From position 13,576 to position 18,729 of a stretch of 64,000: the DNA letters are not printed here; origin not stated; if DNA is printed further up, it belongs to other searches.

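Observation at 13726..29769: Tandem duplication of an entire type IV pilus minor-pilin/tip-adhesin operon with diversified giant PilY1 adhesins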

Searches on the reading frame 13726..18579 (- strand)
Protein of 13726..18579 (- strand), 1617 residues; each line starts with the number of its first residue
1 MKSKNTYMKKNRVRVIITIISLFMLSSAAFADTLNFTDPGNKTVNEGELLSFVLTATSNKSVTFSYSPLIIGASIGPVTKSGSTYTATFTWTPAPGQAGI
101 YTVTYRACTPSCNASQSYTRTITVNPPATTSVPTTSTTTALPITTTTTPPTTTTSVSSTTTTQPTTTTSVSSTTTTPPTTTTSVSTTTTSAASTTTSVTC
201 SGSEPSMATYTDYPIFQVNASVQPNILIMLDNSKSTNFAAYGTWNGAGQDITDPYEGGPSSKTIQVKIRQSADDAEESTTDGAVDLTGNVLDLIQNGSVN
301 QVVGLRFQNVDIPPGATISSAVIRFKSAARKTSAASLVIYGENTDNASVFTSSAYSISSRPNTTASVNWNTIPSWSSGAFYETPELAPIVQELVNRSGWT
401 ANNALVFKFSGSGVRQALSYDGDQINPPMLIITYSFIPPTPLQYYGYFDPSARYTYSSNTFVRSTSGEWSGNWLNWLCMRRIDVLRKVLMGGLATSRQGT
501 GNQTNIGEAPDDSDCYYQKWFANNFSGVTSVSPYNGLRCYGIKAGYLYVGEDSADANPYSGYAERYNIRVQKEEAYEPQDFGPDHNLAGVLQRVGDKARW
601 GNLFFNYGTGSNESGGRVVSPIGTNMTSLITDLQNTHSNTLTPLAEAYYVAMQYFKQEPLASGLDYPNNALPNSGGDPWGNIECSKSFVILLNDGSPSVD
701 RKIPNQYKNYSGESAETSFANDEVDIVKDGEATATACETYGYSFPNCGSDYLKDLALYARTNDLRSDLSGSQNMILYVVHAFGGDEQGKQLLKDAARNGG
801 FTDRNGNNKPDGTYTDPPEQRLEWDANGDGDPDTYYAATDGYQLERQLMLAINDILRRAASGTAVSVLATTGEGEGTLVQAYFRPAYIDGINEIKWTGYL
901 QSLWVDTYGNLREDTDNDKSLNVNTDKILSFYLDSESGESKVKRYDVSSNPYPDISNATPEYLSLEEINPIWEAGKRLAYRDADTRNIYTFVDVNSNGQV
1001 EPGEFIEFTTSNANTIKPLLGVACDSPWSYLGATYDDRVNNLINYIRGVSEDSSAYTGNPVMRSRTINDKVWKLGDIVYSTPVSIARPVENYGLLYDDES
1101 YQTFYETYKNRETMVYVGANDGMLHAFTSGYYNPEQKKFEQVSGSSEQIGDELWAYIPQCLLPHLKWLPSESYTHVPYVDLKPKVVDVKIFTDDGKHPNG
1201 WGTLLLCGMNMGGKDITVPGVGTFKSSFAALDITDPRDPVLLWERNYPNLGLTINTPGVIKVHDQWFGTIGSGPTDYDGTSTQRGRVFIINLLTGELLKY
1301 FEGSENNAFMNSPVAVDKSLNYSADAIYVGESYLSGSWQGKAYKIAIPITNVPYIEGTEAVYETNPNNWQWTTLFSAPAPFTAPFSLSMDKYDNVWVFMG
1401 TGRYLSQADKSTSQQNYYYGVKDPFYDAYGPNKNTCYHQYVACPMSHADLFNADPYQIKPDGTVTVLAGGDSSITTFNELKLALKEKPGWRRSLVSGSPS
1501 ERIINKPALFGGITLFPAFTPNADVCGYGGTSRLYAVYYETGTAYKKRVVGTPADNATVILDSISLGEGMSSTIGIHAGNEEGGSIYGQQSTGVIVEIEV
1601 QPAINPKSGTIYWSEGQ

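Call 3: search_protein_families(library=pfam, proteins=[window:13726-18579:-], max_evalue=0.01)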
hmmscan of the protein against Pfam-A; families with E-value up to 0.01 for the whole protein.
window:13726-18579:- (1617 aa): 1 family
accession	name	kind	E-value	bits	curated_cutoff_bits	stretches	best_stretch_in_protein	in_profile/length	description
PF05567.17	T4P_PilY1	-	3.6e-17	62.8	28.1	1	1074-1423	1-374/411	PilY1 beta-propeller domain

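Call 4: search_protein_families(library=ncbifam, proteins=[window:13726-18579:-], max_evalue=0.01)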
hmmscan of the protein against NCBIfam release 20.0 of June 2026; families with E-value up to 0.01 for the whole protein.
window:13726-18579:- (1617 aa): 0 families

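Call 8: find_encoding_contigs(protein=window:13726-18579:-, flank=10000, max_places=6)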
Protein window:13726-18579:- (1617 aa): no gene with exactly this product is on record in the collection.

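Call 10: find_homologous_proteins(query=window:13726-18579:-, max_evalue=1e-10)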
Query window:13726-18579:- (1617 aa): 144 proteins with E <= 1e-10 among 8000 candidates; the best 120 are listed.
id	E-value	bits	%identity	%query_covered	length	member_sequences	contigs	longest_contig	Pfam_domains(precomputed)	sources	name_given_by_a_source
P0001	0.0e+0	3617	97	100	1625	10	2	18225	PF28373.1,PF05567.18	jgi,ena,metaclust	metaclust:\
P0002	0.0e+0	2208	67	87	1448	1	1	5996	PF28373.1,PF05567.18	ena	-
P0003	0.0e+0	1670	77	58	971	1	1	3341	PF28373.1,PF05567.18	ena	-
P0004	0.0e+0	1456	51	87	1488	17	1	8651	PF28373.1,PF05567.18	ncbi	-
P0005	0.0e+0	1439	49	88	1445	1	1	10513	PF28373.1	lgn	-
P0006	0.0e+0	1424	50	87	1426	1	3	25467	PF28373.1,PF05567.18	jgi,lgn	-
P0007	0.0e+0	1418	49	88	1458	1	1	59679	PF28373.1,PF05567.18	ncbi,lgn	-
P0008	0.0e+0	1409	48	88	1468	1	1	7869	PF28373.1,PF05567.18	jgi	jgi:type IV pilus assembly protein PilY1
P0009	0.0e+0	1400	48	87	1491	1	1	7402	PF28373.1,PF05567.18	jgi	jgi:type IV pilus assembly protein PilY1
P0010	0.0e+0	1394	48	88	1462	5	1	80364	PF28373.1,PF05567.18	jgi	-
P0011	0.0e+0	1384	49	88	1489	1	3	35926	PF28373.1,PF05567.18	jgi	jgi:type IV pilus assembly protein PilY1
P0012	0.0e+0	1376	47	87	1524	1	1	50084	PF28373.1,PF05567.18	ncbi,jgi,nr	ncbi:MAG: hypothetical protein JRJ38_03000 [Deltaproteobacteria bacterium]|nr:hypothetical protein [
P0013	0.0e+0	1369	48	87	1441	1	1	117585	PF28373.1,PF05567.18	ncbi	-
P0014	0.0e+0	1368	47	87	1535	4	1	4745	PF28373.1,PF05567.18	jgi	-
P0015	0.0e+0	1357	48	87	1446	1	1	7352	PF28373.1,PF05567.18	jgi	jgi:type IV pilus assembly protein PilY1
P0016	0.0e+0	1356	49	88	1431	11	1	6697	PF28373.1,PF05567.18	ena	-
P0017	0.0e+0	1353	48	87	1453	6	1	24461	PF28373.1,PF05567.18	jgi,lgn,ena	-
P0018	0.0e+0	1347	48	87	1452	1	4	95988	PF28373.1,PF05567.18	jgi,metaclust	metaclust:\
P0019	0.0e+0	1341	46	87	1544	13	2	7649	PF28373.1,PF05567.18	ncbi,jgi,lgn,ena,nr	ncbi:MAG: hypothetical protein J7K15_10600 [Deltaproteobacteria bacterium]|nr:hypothetical protein [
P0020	0.0e+0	1330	47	87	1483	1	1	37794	PF28373.1,PF05567.18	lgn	-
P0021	0.0e+0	1328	47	87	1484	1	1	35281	PF28373.1,PF05567.18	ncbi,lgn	-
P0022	0.0e+0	1326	47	87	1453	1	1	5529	PF28373.1,PF05567.18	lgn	-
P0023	0.0e+0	1325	48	87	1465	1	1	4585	PF28373.1,PF05567.18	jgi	jgi:type IV pilus assembly protein PilY1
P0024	0.0e+0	1322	48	88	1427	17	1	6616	PF28373.1,PF05567.18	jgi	-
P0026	0.0e+0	1309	47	87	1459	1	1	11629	PF28373.1,PF05567.18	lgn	-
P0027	0.0e+0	1303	47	87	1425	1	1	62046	PF28373.1,PF05567.18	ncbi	ncbi:MAG: PilC/PilY family type IV pilus protein [Pseudomonadota bacterium]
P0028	0.0e+0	1299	45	87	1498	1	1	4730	PF28373.1,PF05567.18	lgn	-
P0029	0.0e+0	1293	46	89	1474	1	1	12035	PF28373.1,PF05567.18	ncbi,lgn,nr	ncbi:MAG: hypothetical protein JXA35_02235 [Deltaproteobacteria bacterium]|nr:hypothetical protein [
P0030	0.0e+0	1284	47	89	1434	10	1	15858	PF28373.1,PF05567.18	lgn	-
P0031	0.0e+0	1270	46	88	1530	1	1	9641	PF28373.1,PF05567.18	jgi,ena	-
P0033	0.0e+0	1267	46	87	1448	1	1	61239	PF28373.1,PF05567.18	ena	-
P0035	0.0e+0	1253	45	87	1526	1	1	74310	PF28373.1,PF05567.18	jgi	jgi:type IV pilus assembly protein PilY1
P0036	0.0e+0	1244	50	73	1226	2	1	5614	PF28373.1,PF05567.18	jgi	-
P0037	0.0e+0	1241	44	87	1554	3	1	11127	PF28373.1,PF05567.18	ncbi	-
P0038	0.0e+0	1240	46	88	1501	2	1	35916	PF28373.1,PF05567.18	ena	-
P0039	0.0e+0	1232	45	87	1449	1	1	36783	PF28373.1,PF05567.18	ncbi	-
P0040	0.0e+0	1227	50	73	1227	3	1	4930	PF28373.1,PF05567.18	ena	-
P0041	0.0e+0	1226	45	88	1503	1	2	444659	PF28373.1,PF05567.18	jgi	jgi:type IV pilus assembly protein PilY1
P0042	0.0e+0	1222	46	88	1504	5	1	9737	PF28373.1,PF05567.18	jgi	-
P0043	0.0e+0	1220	46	87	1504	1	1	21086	PF28373.1,PF05567.18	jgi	jgi:type IV pilus assembly protein PilY1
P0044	0.0e+0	1220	50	73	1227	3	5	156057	PF28373.1,PF05567.18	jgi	-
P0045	0.0e+0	1220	44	87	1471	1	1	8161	PF28373.1,PF05567.18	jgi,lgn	jgi:type IV pilus assembly protein PilY1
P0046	0.0e+0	1216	44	87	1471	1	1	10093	PF28373.1,PF05567.18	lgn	-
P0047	0.0e+0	1209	50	73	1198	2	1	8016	PF28373.1,PF05567.18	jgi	jgi:type IV pilus assembly protein PilY1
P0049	0.0e+0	1204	46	87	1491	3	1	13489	PF28373.1,PF05567.18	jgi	-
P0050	0.0e+0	1201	44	87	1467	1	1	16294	PF28373.1,PF05567.18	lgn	-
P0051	0.0e+0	1201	50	73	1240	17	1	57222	PF28373.1,PF05567.18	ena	-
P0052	0.0e+0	1197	50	73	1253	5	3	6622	PF28373.1,PF05567.18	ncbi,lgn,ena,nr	ncbi:MAG: hypothetical protein KAV99_05065 [Candidatus Latescibacteria bacterium]|nr:hypothetical pr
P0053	0.0e+0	1188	49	73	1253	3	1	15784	PF28373.1,PF05567.18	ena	-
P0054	0.0e+0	1185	50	73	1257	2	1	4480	PF28373.1,PF05567.18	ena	-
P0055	0.0e+0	1184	51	71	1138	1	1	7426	PF28373.1,PF05567.18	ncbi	-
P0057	0.0e+0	1181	49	72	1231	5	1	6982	PF28373.1,PF05567.18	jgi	jgi:type IV pilus assembly protein PilY1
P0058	0.0e+0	1179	49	72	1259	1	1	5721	PF28373.1,PF05567.18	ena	-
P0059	0.0e+0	1177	49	72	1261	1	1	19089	PF28373.1,PF05567.18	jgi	jgi:type IV pilus assembly protein PilY1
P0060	0.0e+0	1176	44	88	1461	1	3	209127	PF28373.1,PF05567.18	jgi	jgi:type IV pilus assembly protein PilY1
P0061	0.0e+0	1174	49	72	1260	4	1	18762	PF28373.1,PF05567.18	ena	-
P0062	0.0e+0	1174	44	88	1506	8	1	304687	PF28373.1,PF05567.18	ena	-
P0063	0.0e+0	1171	48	72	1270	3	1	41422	PF28373.1,PF05567.18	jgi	jgi:type IV pilus assembly protein PilY1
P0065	0.0e+0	1167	44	87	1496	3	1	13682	PF28373.1,PF05567.18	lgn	-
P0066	0.0e+0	1166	48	72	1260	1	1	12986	PF28373.1,PF05567.18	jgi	jgi:type IV pilus assembly protein PilY1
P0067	0.0e+0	1164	49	73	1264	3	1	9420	PF28373.1,PF05567.18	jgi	jgi:type IV pilus assembly protein PilY1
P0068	0.0e+0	1163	49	73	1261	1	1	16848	PF28373.1,PF05567.18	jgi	jgi:type IV pilus assembly protein PilY1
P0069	0.0e+0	1160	43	87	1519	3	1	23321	PF28373.1,PF05567.18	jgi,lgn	jgi:type IV pilus assembly protein PilY1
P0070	0.0e+0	1158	43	88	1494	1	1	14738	PF28373.1,PF05567.18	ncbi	ncbi:MAG: PilC/PilY family type IV pilus protein [Desulfobacteraceae bacterium]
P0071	0.0e+0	1152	43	88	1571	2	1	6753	PF28373.1,PF05567.18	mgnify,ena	mgnify:CR=1 FL=1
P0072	0.0e+0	1150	48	73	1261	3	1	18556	PF28373.1,PF05567.18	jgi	jgi:type IV pilus assembly protein PilY1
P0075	0.0e+0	1143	43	88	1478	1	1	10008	PF28373.1,PF05567.18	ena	-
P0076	0.0e+0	1143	43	88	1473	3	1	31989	PF28373.1,PF05567.18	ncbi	-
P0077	0.0e+0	1140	43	87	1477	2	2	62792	PF28373.1,PF05567.18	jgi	-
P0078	0.0e+0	1136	48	73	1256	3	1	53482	PF28373.1,PF05567.18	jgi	jgi:type IV pilus assembly protein PilY1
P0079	0.0e+0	1133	49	73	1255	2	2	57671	PF28373.1,PF05567.18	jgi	-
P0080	0.0e+0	1132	48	73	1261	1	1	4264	PF28373.1,PF05567.18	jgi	jgi:type IV pilus assembly protein PilY1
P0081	0.0e+0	1127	43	88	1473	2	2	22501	PF28373.1,PF05567.18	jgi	-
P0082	0.0e+0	1126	42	88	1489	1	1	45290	PF28373.1,PF05567.18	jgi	jgi:type IV pilus assembly protein PilY1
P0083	0.0e+0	1119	43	88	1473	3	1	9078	PF28373.1,PF05567.18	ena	-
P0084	0.0e+0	1115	47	73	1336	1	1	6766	PF28373.1,PF05567.18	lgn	-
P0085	0.0e+0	1113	47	76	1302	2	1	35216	PF28373.1,PF05567.18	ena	-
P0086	0.0e+0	1112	43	86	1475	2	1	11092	PF28373.1,PF05567.18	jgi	-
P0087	0.0e+0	1111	42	87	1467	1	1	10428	PF28373.1,PF05567.18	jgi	jgi:type IV pilus assembly protein PilY1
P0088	0.0e+0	1049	42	87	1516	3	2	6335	PF28373.1,PF05567.18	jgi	jgi:type IV pilus assembly protein PilY1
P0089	0.0e+0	1042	42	87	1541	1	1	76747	PF28373.1,PF05567.18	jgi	jgi:type IV pilus assembly protein PilY1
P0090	0.0e+0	1041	48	68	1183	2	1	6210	PF28373.1,PF05567.18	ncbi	ncbi:MAG: hypothetical protein DRI24_15630, partial [Deltaproteobacteria bacterium]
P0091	0.0e+0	1016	41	87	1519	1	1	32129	PF28373.1,PF05567.18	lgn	-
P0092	1.4e-297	1009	40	87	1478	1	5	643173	PF28373.1,PF05567.18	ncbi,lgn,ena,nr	ncbi:MAG: PilC/PilY family type IV pilus protein [Desulfobacteraceae bacterium]|nr:PilC/PilY family 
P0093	4.5e-287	974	40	87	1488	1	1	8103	PF28373.1,PF05567.18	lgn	-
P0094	1.1e-284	966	39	88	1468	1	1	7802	PF28373.1,PF05567.18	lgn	-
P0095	1.6e-281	956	40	87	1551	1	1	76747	PF28373.1,PF05567.18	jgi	jgi:type IV pilus assembly protein PilY1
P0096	2.2e-272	925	50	56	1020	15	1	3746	PF28373.1,PF05567.18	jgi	jgi:type IV pilus assembly protein PilY1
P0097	6.2e-260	884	37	87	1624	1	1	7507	PF28373.1,PF05567.18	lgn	-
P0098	6.3e-217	742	35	87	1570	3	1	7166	PF28373.1,PF05567.18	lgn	-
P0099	6.9e-216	738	35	87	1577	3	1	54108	PF28373.1,PF05567.18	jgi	jgi:type IV pilus assembly protein PilY1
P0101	4.2e-113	398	36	55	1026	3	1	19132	PF28373.1,PF05567.18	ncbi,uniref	ncbi:pilus assembly protein, partial [Candidatus Deferrimicrobium sp.]|uniref:pilus assembly protein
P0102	3.9e-98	348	28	72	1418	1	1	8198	PF28373.1,PF05567.18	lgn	-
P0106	1.8e-82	296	44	8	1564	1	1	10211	PF05567.18,PF13519.13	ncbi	-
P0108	1.5e-70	257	41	11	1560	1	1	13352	PF00092.35,PF13519.13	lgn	-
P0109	8.4e-67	244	44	11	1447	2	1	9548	PF00092.35,PF13519.13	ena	-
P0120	1.9e-36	143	26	35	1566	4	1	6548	PF28373.1,PF05567.18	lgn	-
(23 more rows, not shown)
